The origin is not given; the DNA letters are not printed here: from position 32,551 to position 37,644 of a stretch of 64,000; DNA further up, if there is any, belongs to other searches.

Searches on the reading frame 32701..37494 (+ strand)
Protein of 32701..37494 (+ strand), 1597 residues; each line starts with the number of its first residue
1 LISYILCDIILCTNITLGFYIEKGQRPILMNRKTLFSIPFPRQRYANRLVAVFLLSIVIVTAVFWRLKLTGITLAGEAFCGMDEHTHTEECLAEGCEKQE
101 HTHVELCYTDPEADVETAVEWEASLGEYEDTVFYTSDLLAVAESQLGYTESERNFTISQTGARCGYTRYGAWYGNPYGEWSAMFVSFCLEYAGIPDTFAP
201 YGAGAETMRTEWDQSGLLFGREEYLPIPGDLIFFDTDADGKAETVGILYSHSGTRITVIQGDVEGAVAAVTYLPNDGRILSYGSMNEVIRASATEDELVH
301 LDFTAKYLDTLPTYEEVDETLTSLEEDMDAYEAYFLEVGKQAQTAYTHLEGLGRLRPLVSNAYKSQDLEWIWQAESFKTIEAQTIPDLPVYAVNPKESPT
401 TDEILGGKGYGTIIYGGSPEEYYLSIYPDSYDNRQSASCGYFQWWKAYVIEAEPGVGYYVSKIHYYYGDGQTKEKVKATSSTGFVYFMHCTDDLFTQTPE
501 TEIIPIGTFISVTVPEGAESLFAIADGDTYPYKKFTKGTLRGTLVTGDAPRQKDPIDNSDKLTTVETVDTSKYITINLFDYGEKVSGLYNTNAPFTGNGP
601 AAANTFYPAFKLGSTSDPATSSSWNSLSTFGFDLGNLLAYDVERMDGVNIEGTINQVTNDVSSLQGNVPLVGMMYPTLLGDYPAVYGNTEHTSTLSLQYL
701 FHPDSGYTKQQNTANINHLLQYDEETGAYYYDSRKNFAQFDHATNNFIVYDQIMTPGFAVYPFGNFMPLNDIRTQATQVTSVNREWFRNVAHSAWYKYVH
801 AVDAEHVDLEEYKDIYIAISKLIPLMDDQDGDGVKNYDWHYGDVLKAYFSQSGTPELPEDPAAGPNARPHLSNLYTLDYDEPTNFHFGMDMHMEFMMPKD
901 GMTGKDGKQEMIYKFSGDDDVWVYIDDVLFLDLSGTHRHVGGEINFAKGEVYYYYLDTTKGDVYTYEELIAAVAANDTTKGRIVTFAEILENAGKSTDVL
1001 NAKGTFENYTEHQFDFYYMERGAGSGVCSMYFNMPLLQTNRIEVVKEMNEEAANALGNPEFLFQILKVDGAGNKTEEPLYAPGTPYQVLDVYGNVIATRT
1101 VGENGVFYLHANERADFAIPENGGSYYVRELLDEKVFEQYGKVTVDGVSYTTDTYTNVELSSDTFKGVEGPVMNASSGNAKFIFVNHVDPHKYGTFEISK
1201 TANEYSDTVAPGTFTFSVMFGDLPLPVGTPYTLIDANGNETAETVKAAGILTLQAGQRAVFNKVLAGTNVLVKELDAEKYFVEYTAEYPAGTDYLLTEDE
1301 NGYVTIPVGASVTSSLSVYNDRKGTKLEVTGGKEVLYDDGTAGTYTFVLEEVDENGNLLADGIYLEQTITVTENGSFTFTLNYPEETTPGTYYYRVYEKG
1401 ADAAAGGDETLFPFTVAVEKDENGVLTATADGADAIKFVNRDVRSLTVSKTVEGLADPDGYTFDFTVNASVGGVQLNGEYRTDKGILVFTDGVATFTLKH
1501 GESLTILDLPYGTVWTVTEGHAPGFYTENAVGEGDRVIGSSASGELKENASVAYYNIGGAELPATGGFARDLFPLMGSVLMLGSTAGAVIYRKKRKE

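Call 43: search_protein_families(library=pfam, proteins=[window:32701-37494:+], max_evalue=0.001)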
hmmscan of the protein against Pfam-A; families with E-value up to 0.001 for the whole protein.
window:32701-37494:+ (1597 aa): 2 families
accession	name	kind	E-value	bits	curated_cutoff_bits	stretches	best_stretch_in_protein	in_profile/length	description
PF24547.1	DUF7601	-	3.8e-25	89.2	27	2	1445-1549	2-104/116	Domain of unknown function (DUF7601)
PF19407.5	DUF5979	-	6.1e-12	46.5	25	1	1446-1535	1-73/104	Domain of unknown function (DUF5979)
